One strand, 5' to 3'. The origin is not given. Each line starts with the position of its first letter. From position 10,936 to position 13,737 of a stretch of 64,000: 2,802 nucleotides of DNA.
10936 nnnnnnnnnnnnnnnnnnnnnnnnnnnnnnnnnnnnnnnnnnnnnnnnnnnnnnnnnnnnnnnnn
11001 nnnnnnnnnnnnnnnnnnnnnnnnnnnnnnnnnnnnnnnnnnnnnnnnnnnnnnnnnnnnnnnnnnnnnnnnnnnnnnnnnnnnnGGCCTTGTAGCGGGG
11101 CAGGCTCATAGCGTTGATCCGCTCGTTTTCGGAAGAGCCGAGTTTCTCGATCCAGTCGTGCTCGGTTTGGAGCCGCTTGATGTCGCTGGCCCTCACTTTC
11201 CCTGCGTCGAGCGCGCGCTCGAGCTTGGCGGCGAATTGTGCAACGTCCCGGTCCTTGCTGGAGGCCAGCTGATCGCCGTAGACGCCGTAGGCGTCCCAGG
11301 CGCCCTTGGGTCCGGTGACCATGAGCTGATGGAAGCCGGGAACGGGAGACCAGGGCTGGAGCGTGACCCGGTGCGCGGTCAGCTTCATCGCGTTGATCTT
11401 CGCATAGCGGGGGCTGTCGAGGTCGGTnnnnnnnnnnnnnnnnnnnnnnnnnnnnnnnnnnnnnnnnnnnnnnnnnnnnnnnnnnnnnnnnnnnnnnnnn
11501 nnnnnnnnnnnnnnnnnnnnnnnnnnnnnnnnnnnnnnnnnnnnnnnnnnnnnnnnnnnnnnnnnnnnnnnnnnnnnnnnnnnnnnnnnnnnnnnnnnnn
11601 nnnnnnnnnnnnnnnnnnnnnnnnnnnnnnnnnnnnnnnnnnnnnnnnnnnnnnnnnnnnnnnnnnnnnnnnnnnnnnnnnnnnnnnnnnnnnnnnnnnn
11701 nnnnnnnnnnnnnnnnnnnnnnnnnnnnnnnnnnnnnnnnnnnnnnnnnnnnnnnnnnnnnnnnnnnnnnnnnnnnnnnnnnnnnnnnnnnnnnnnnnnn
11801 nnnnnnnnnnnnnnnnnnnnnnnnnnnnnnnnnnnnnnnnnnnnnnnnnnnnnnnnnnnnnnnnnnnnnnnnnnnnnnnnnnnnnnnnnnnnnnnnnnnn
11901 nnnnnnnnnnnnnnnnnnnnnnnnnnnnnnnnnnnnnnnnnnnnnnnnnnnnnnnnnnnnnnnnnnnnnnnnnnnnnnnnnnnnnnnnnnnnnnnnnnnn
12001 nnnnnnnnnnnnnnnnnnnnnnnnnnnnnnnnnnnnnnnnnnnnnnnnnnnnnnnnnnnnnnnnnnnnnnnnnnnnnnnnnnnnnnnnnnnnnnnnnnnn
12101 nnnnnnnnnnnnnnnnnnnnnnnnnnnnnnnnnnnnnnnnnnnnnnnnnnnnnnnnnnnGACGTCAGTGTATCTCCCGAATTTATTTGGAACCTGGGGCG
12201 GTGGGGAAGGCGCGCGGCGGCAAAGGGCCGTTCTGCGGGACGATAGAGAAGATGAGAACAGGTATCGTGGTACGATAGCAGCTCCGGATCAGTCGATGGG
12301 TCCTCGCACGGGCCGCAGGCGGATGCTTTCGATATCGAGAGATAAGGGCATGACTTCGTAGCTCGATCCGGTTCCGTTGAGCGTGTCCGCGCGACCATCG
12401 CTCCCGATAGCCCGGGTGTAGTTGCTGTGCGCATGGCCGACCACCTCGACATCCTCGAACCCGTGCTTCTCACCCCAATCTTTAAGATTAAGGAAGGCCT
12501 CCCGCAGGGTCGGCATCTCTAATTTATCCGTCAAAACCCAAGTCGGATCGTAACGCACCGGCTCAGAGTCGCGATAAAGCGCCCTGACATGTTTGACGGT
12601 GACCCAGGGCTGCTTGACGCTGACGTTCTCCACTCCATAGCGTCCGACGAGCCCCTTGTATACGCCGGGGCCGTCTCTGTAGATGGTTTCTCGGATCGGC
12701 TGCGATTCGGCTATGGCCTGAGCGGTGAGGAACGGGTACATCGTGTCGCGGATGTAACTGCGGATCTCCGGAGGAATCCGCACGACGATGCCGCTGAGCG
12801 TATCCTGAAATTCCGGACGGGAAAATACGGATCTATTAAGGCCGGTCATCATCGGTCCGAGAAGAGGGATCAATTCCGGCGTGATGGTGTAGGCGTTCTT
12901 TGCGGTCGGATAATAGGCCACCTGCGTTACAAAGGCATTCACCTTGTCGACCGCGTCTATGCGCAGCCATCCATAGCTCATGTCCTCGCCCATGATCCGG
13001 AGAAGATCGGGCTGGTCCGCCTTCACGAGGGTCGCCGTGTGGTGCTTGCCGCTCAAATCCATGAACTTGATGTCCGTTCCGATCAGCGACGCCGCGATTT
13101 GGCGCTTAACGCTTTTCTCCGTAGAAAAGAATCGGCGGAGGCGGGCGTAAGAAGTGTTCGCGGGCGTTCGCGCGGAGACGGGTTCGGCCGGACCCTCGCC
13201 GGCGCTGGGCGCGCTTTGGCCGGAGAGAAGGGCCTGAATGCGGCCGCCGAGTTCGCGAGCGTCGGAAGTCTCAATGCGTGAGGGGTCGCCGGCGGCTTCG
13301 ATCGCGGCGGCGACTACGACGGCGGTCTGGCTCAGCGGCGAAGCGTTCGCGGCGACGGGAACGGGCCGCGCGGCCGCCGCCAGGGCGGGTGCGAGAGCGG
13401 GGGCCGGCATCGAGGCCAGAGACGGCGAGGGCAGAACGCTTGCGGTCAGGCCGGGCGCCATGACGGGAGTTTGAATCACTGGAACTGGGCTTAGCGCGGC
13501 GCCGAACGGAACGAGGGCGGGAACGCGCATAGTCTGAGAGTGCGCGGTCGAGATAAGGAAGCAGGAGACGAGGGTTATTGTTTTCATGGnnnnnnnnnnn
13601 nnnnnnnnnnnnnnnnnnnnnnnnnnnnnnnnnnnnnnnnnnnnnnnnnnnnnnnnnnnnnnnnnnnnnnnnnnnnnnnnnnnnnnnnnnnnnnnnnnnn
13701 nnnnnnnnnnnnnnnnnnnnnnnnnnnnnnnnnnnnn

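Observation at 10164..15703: Five-gene set encoding only exported proteins with no recognisable families, modular paralogy and tight coupling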

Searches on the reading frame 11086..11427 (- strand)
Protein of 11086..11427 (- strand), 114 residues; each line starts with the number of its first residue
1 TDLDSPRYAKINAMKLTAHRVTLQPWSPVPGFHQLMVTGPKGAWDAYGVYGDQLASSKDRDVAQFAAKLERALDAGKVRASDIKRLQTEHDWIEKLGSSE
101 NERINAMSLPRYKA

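Call 48: predict_structure(alignment_id=A2)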
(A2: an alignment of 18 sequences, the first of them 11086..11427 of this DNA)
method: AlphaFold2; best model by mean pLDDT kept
length: 114 residues; sequences in the alignment: 18
mean_pLDDT: 79.0   pTM: 0.73
mean pLDDT of the five models: 79.0, 75.6, 74.6, 74.2, 60.7
residues with pLDDT >= 90: 17; 70-90: 77; 50-70: 16; < 50: 4
segments of 3 or more residues with pLDDT < 50: 51-53
pLDDT, mean of each block of 10 residues (from residue 1): 75 75 79 82 73 59 89 89 84 85 89 57
secondary structure, 60 per line:
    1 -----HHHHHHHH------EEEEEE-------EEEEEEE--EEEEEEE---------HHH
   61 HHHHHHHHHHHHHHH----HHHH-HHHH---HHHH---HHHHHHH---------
elements in order: H6-13 E20-25 E33-39 E42-48 H58-75 H80-83 H85-88 H92-95 H99-105
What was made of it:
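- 10834..12159 (-): G4, 441 aa. It has a signal peptide, the shared N-module (11740-12075) and three 93-aa repeats (11410-11688, 11131-11409, 10837-11130). AF2 of one repeat: pLDDT 79, alpha-beta3-alpha-alpha (call 48).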

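Call 53: fold_search(model_id=the predicted structure, library=pdb)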
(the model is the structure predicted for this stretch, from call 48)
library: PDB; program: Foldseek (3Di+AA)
matches with E <= 10: 690; with E <= 0.001: 0
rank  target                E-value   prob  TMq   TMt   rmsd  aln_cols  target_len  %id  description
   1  4qf5_A                2.7e-01  0.60  0.34  0.11   4.4        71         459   17  Crystal structure I of MurF from Acinetobacter baumannii (released 2015-04-01)
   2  4ziy                  4.1e-01  0.57  0.36  0.12   4.5        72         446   15  Structure of UDP-N-acetylmuramoylalanyl-D-glutamyl-2,6-diaminopimelate--D-alanyl-D-alanyl ligase from Acinetobacter baum (released 2015-05-20)
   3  3fmw_A                4.4e-01  0.35  0.20  0.06   3.5        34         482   29  The crystal structure of MtmOIV, a Baeyer-Villiger monooxygenase from the mithramycin biosynthetic pathway in Streptom (released 2009-05-05)
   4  4qf5_B                4.6e-01  0.47  0.34  0.11   4.4        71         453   17  Crystal structure I of MurF from Acinetobacter baumannii (released 2015-04-01)
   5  3fmw_B                5.2e-01  0.33  0.20  0.06   3.5        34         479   29  The crystal structure of MtmOIV, a Baeyer-Villiger monooxygenase from the mithramycin biosynthetic pathway in Streptom (released 2009-05-05)
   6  3fmw_C                5.2e-01  0.33  0.20  0.05   3.5        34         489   29  The crystal structure of MtmOIV, a Baeyer-Villiger monooxygenase from the mithramycin biosynthetic pathway in Streptom (released 2009-05-05)
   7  9xps_3                5.2e-01  0.10  0.22  0.13   8.9        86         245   16  The neck structure of the Phage Phikz (released 2026-02-11)
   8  4bub_B                5.9e-01  0.23  0.31  0.10   7.3        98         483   15  CRYSTAL STRUCTURE OF MURE LIGASE FROM THERMOTOGA MARITIMA IN COMPLEX WITH ADP (released 2013-07-17)
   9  9xps_8                6.3e-01  0.10  0.24  0.16   8.3        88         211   16  The neck structure of the Phage Phikz (released 2026-02-11)
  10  2oap_1                6.3e-01  0.08  0.24  0.07  15.8        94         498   15  Crystal structure of the archaeal secretion ATPase GspE in complex with AMP-PNP (released 2007-02-13)
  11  6gzq_V2               6.7e-01  0.08  0.22  0.21  13.2       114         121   14  T. thermophilus hibernating 70S ribosome (released 2018-10-24)
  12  4qdi                  7.1e-01  0.33  0.32  0.10   5.1        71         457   15  Crystal structure II of MurF from Acinetobacter baumannii (released 2015-04-01)
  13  9asm_B                7.5e-01  0.07  0.22  0.12  21.9       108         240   13  Human Drosha and DGCR8 in complex with Pri-let-7f1 (released 2024-09-04)
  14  4k5r_A                8.0e-01  0.25  0.20  0.05   3.6        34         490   26  The 2.0 angstrom crystal structure of MTMOIV, a baeyer-villiger monooxygenase from the mithramycin biosynthetic pathwa (released 2013-10-09)
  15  9vjl_MODEL_1_A        8.5e-01  0.69  0.27  0.29   2.4        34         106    9  Phosphorylation dependent recognition of RIPK1 by phosphatidylinositol 3,4,5-trisphosphate 5-phosphatase 1 (released 2026-03-25)
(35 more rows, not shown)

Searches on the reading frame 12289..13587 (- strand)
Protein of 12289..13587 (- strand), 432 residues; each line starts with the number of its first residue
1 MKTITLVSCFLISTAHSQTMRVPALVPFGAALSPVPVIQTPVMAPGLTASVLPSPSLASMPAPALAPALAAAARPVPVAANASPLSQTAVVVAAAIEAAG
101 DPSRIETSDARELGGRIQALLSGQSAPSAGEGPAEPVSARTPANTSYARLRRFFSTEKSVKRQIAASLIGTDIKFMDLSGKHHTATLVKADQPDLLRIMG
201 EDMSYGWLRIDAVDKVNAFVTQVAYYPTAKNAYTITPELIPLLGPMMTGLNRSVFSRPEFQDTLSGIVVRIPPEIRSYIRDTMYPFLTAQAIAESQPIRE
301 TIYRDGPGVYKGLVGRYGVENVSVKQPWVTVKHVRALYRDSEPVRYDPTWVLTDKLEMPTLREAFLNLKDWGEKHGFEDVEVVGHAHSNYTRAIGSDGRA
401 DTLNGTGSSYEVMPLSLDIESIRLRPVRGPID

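Call 3: search_protein_families(library=pfam, proteins=[window:12289-13587:-], max_evalue=1)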
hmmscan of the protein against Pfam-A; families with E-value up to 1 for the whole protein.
window:12289-13587:- (432 aa): 0 families

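Call 4: search_protein_families(library=ncbifam, proteins=[window:12289-13587:-], max_evalue=1)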
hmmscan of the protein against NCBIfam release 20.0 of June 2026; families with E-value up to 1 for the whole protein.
window:12289-13587:- (432 aa): 1 family
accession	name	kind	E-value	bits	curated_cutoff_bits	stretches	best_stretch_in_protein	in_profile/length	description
NF007762.0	PRK10444.1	equivalog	0.19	11.3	368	1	192-270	110-183/250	HAD-IIA family hydrolase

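Call 8: find_encoding_contigs(protein=window:12289-13587:-, flank=10000, max_places=6)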
Protein window:12289-13587:- (432 aa): no gene with exactly this product is on record in the collection.

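Call 13: search_solved_structures(query=window:12289-13587:-, max_evalue=10)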
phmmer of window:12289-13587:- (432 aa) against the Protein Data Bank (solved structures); distinct sequences matched with E-value up to 10: 1.
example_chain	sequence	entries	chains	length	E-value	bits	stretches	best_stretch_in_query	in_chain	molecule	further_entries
3ek1_A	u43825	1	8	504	0.16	14.2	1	37-117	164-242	Aldehyde dehydrogenase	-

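Call 16: find_homologous_proteins(query=window:12289-13587:-)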
Query window:12289-13587:- (432 aa): 4 proteins with E <= 0.001 among 8000 candidates.
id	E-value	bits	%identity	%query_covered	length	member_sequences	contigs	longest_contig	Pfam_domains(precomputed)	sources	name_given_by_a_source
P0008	7.2e-282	952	100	100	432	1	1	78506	-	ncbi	-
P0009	2.9e-211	720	78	100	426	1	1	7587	-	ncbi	-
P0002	3.1e-32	130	50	43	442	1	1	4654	-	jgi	jgi:hypothetical protein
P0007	5.7e-29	120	63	25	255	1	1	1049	-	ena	-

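Call 43: search_protein_representatives(protein=window:12289-13587:-)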
Query: 432 residues. Proteins with E-value up to 0.001 (for the whole library): 6; up to 1e-10: 5; up to 1e-30: 1. The best 6 are listed.
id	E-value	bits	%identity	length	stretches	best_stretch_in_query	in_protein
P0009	9.3e-212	719.8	79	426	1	1-432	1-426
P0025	2.7e-30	122.2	35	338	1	151-424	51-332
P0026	5.6e-19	84.9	52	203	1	19-151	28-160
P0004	3.8e-18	82.2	55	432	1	15-142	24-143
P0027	6.0e-14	68.4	47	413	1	17-152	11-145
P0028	1.4e-04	37.5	59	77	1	16-59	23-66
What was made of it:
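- Tried and rejected: I searched G3 alone instead (call 43).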

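Call 46: find_encoding_contigs(protein=P0025, flank=10000, max_places=3)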
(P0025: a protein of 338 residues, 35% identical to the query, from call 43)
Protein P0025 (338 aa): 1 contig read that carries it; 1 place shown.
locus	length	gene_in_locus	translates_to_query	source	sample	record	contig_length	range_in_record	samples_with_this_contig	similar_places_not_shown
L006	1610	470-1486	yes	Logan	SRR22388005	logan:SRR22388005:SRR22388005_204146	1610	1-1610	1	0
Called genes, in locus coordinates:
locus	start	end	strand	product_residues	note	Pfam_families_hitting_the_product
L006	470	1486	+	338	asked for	-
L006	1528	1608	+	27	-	?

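Call 47: find_encoding_contigs(protein=P0027, flank=10000, max_places=3)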
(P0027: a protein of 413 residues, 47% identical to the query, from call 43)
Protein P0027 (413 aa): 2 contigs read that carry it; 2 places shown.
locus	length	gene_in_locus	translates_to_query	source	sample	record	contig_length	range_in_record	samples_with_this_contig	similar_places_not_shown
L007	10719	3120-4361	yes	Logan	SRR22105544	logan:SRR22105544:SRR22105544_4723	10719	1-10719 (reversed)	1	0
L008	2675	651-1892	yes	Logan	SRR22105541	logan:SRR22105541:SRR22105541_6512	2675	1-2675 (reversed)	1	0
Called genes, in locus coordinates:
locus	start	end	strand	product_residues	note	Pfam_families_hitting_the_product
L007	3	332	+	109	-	?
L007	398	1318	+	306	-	-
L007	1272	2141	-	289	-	PF14378:PAP2_3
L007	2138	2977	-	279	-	-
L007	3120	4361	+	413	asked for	-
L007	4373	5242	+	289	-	PF03781:FGE-sulfatase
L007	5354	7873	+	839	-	PF07244:POTRA, PF08479:POTRA_2 (faint), PF07244:POTRA, PF01103:Omp85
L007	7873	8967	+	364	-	-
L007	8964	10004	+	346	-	PF04613:LpxD, PF21711:DCTN5 (faint), PF25084:LbH_EIF2B (weak), PF00132:Hexapep, PF25087:GMPPB_C (weak), PF00132:Hexapep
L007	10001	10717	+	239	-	?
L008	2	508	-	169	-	?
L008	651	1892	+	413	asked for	-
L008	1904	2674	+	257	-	?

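Call 54: search_protein_families(library=padloc, proteins=[window:12289-13587:-], max_evalue=0.1)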
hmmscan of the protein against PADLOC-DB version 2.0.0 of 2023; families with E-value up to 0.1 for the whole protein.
window:12289-13587:- (432 aa): 0 families

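Call 55: search_protein_families(library=phrogs, proteins=[window:12289-13587:-], max_evalue=0.1)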
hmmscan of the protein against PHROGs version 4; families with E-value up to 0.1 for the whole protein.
window:12289-13587:- (432 aa): 0 families

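Call 68: search_protein_families(library=pfam, proteins=[L007:398-1318:+], max_evalue=0.001)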
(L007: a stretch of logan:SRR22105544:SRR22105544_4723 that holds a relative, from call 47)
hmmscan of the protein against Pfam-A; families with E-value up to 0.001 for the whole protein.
L007:398-1318:+ (306 aa): 0 families
